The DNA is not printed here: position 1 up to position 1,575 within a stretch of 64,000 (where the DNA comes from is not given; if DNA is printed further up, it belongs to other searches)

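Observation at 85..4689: TAT-exported Gfo/Idh/MocA + xylose-isomerase-like TIM barrel + MFS operon with divergent DUF1080 lipoprotein: candidate periplasmic oxidative (3-keto) glycoside cleavage module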

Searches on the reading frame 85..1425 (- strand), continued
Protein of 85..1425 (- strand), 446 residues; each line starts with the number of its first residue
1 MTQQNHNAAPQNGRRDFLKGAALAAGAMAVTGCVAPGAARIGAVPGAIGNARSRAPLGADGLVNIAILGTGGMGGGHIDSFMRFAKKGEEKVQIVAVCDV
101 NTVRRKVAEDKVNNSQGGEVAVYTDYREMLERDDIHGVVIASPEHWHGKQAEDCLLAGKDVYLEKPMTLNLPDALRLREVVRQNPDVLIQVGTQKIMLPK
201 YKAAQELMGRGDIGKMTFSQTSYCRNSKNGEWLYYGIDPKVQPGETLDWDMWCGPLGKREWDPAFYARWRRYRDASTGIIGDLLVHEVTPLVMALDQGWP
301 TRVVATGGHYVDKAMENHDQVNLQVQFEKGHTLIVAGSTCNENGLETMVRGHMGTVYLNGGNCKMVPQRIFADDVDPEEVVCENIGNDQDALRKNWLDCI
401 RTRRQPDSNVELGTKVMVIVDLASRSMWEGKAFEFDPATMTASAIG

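Call 46: search_protein_families(library=ncbifam, proteins=[L004:8611-9489:+, L004:9590-10813:+, L004:10815-11588:+, L004:11618-12898:+, L004:12915-13844:+, L024:9144-9917:+], max_evalue=0.001)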
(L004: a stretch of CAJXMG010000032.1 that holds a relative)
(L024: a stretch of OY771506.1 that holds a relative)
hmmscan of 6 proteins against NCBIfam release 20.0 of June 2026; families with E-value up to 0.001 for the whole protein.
L004:8611-9489:+ (292 aa): 1 family
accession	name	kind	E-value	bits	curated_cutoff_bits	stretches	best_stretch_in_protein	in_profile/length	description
NF007774.0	PRK10461.1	equivalog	4e-06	25.9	498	0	139-253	182-308/351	FAD:protein FMN transferase ApbE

L004:9590-10813:+ (407 aa): 11 families
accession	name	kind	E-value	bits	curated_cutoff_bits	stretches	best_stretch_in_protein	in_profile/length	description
TIGR04380.1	myo_inos_iolG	equivalog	4.2e-29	101.5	355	1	35-279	3-236/330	inositol 2-dehydrogenase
NF040723.1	UDP-GlcNAcDh_Arch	equivalog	2.7e-20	73.1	450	1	36-180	3-145/302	UDP-N-acetylglucosamine 3-dehydrogenase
NF058561.1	BT_2158_fam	equivalog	2e-19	69.6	750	1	3-158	2-159/487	glycoside 3-dehydrogenase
NF052479.1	LevoglcsnDh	equivalog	3.1e-17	62.4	650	1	62-232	41-204/386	levoglucosan dehydrogenase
NF052679.1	InsChiInosDhIolG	equivalog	2.6e-16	59.6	540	1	36-161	5-133/343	bifunctional inositol 2-dehydrogenase/D-chiro-inositol 1-dehydrogenase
NF058563.1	BT_2159_fam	equivalog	8.8e-11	41.4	650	1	36-156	3-123/350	disaccharide 3-dehydrogenase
NF041392.1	XylDh_Gfo6_Halo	equivalog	1.1e-10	40.9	350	1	59-186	47-173/350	D-xylose 1-dehydrogenase Gfo6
NF008607.0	PRK11579.1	subfamily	3.9e-08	32.7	330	1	34-231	5-190/346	oxidoreductase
NF003992.0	PRK05472.2-1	equivalog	0.00028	20.1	226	1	31-120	96-185/249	redox-sensing transcriptional repressor Rex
TIGR01087.1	murD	equivalog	0.0004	19.6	211.95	1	36-139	2-108/441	UDP-N-acetylmuramoyl-L-alanine--D-glutamate ligase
NF009825.0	PRK13302.1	equivalog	0.00097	18.7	253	0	34-123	7-95/271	aspartate dehydrogenase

L004:10815-11588:+ (257 aa): 0 families

L004:11618-12898:+ (426 aa): 9 families
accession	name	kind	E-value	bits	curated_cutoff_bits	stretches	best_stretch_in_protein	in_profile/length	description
TIGR04380.1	myo_inos_iolG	equivalog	2.3e-22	79.3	355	1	44-324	2-251/330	inositol 2-dehydrogenase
NF052679.1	InsChiInosDhIolG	equivalog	9.8e-15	54.4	540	1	44-200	3-147/343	bifunctional inositol 2-dehydrogenase/D-chiro-inositol 1-dehydrogenase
NF058561.1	BT_2158_fam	equivalog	1e-13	50.7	750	1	11-214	2-189/487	glycoside 3-dehydrogenase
NF040723.1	UDP-GlcNAcDh_Arch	equivalog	2.1e-13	50.5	450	1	44-204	1-144/302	UDP-N-acetylglucosamine 3-dehydrogenase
NF052479.1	LevoglcsnDh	equivalog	2.5e-07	29.7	650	1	116-205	72-158/386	levoglucosan dehydrogenase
NF008607.0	PRK11579.1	subfamily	1.7e-06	27.3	330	1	42-202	3-146/346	oxidoreductase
NF007574.0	PRK10206.1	equivalog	2e-06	27.1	352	1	113-205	61-150/345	oxidoreductase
NF041392.1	XylDh_Gfo6_Halo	equivalog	1e-05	24.5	350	1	117-323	81-273/350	D-xylose 1-dehydrogenase Gfo6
TIGR01409.1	TAT_signal_seq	domain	1.3e-05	25.3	16.7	1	11-33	3-22/29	twin-arginine translocation signal domain-containing protein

L004:12915-13844:+ (309 aa): 7 families
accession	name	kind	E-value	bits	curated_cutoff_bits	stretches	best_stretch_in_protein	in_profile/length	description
NF009688.0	PRK13209.1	subfamily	5.8e-18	64.9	317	1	56-240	20-216/286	L-ribulose-5-phosphate 3-epimerase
NF009689.0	PRK13210.1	subfamily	1.8e-15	56.9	200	1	58-280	18-248/286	L-ribulose-5-phosphate 3-epimerase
TIGR00542.1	hxl6Piso_put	equivalog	4.6e-13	49.1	272.15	1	56-241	15-212/279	L-ribulose-5-phosphate 3-epimerase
NF041099.2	keto_glucon_epim_IolO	equivalog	1.5e-10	40.8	300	1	55-240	19-213/269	5-keto-L-gluconate epimerase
NF051856.1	PsicseEpim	equivalog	2.4e-10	40.7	300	1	67-244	26-216/287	D-psicose 3-epimerase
TIGR04379.1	myo_inos_iolE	equivalog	3.8e-05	23.4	290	1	150-248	120-219/290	myo-inosose-2 dehydratase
NF007360.0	PRK09856.1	equivalog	0.0004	20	305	1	116-241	82-211/276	fructoselysine 3-epimerase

L024:9144-9917:+ (257 aa): 0 families

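Call 60: predict_structure(alignment_id=A2)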
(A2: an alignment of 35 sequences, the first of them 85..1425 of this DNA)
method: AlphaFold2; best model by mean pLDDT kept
length: 446 residues; sequences in the alignment: 35
mean_pLDDT: 84.1   pTM: 0.84
mean pLDDT of the five models: 84.1, 84.0, 83.6, 81.3, 79.9
residues with pLDDT >= 90: 273; 70-90: 97; 50-70: 24; < 50: 52
segments of 3 or more residues with pLDDT < 50: 1-14, 20-37, 230-234, 310-318, 339-342
pLDDT, mean of each block of 10 residues (from residue 1): 33 51 42 51 95 93 97 93 97 98 96 93 97 98 89 98 87 96 96 89 92 88 58 65 94 91 84 79 79 93 78 45 90 73 70 89 91 90 93 97 94 93 88 96 90
secondary structure, 60 per line:
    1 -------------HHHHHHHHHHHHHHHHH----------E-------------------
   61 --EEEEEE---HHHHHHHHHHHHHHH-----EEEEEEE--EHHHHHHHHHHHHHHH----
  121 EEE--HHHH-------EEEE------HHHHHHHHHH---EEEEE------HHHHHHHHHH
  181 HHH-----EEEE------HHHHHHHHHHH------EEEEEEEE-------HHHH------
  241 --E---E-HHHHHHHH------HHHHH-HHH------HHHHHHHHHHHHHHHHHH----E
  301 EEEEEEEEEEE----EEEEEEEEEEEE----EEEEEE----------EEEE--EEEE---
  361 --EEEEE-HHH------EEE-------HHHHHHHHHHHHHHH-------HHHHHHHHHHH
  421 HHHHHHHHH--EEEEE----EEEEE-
elements in order: H14-30 E63-68 H72-86 E92-98 H102-116 E121-123 H126-129 E137-140 H147-156 E160-164 H171-183 E189-192 H199-209 E216-223 H231-234 H249-256 H263-267 H278-295 E300-311 E316-327 E332-337 E348-351 E354-357 E363-367 E378-380 H388-402 H410-429 E432-436 E441-445

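Call 64: fold_search(model_id=the predicted structure, library=pdb)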
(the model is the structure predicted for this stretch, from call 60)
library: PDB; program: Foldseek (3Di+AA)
matches with E <= 10: 1418; with E <= 0.001: 328
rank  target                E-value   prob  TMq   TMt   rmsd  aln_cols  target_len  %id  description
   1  9m3d_A                1.5e-20  1.00  0.64  0.79   4.0       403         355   18  Crystal structure of the DgpA1 protein from W974-1 substrate free form (released 2026-03-04)
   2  9m3d_C                2.8e-20  1.00  0.64  0.79   4.8       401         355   19  Crystal structure of the DgpA1 protein from W974-1 substrate free form (released 2026-03-04)
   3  9m3d_E                3.8e-20  1.00  0.64  0.80   4.6       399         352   19  Crystal structure of the DgpA1 protein from W974-1 substrate free form (released 2026-03-04)
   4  9m3d_B                3.8e-20  1.00  0.64  0.79   4.1       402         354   18  Crystal structure of the DgpA1 protein from W974-1 substrate free form (released 2026-03-04)
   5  9m37_A                6.1e-20  1.00  0.56  0.73   6.0       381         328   19  Crystal structure of the DgpA2 protein from P581a bound to homoorientin (released 2026-03-04)
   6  9m3d_F                8.1e-20  1.00  0.64  0.79   4.7       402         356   19  Crystal structure of the DgpA1 protein from W974-1 substrate free form (released 2026-03-04)
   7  5yab_C                2.3e-19  1.00  0.60  0.71   5.7       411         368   22  Crystal structure of scyllo-inositol dehydrogenase with L-glucose dehydrogenase activity (released 2018-05-23)
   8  5uhw_A                3.1e-19  1.00  0.60  0.76   4.5       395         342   17  Crystal Structure of an Oxidoreductase from Agrobacterium radiobacter in Complex with NAD+ and Magnesium (released 2017-01-25)
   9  7xr9_B                3.1e-19  1.00  0.62  0.77   4.9       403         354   17  Crystal structure of DgpA with glucose (released 2023-04-05)
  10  5yab_A                4.1e-19  1.00  0.60  0.72   5.6       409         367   22  Crystal structure of scyllo-inositol dehydrogenase with L-glucose dehydrogenase activity (released 2018-05-23)
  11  8qc8_B                6.6e-19  1.00  0.62  0.73   4.8       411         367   16  Crystal structure of NAD-dependent glycoside hydrolase from Flavobacterium sp. (strain K172) in complex with co-factor (released 2023-12-27)
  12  4gqa_A                7.8e-19  1.00  0.61  0.71   5.3       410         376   20  Crystal structure of NAD binding oxidoreductase from Klebsiella pneumoniae (released 2012-09-12)
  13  4gqa_D                9.3e-19  1.00  0.61  0.71   5.2       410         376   20  Crystal structure of NAD binding oxidoreductase from Klebsiella pneumoniae (released 2012-09-12)
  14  8qc2_A                9.9e-19  1.00  0.61  0.74   4.8       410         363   16  Crystal structure of NAD-dependent glycoside hydrolase from Flavobacterium sp. (strain K172) in complex with co-factor (released 2023-12-27)
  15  8qc8_A                9.9e-19  1.00  0.62  0.74   4.8       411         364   16  Crystal structure of NAD-dependent glycoside hydrolase from Flavobacterium sp. (strain K172) in complex with co-factor (released 2023-12-27)
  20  4gqa_C                1.4e-18  1.00  0.61  0.71   5.4       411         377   20  Crystal structure of NAD binding oxidoreductase from Klebsiella pneumoniae (released 2012-09-12)
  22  4gqa_B                1.6e-18  1.00  0.61  0.71   5.2       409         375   20  Crystal structure of NAD binding oxidoreductase from Klebsiella pneumoniae (released 2012-09-12)
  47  3cea_C                1.0e-17  1.00  0.58  0.75   7.5       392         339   17  Crystal structure of myo-inositol 2-dehydrogenase (NP_786804.1) from Lactobacillus plantarum at 2.40 A resolution (released 2008-03-11)
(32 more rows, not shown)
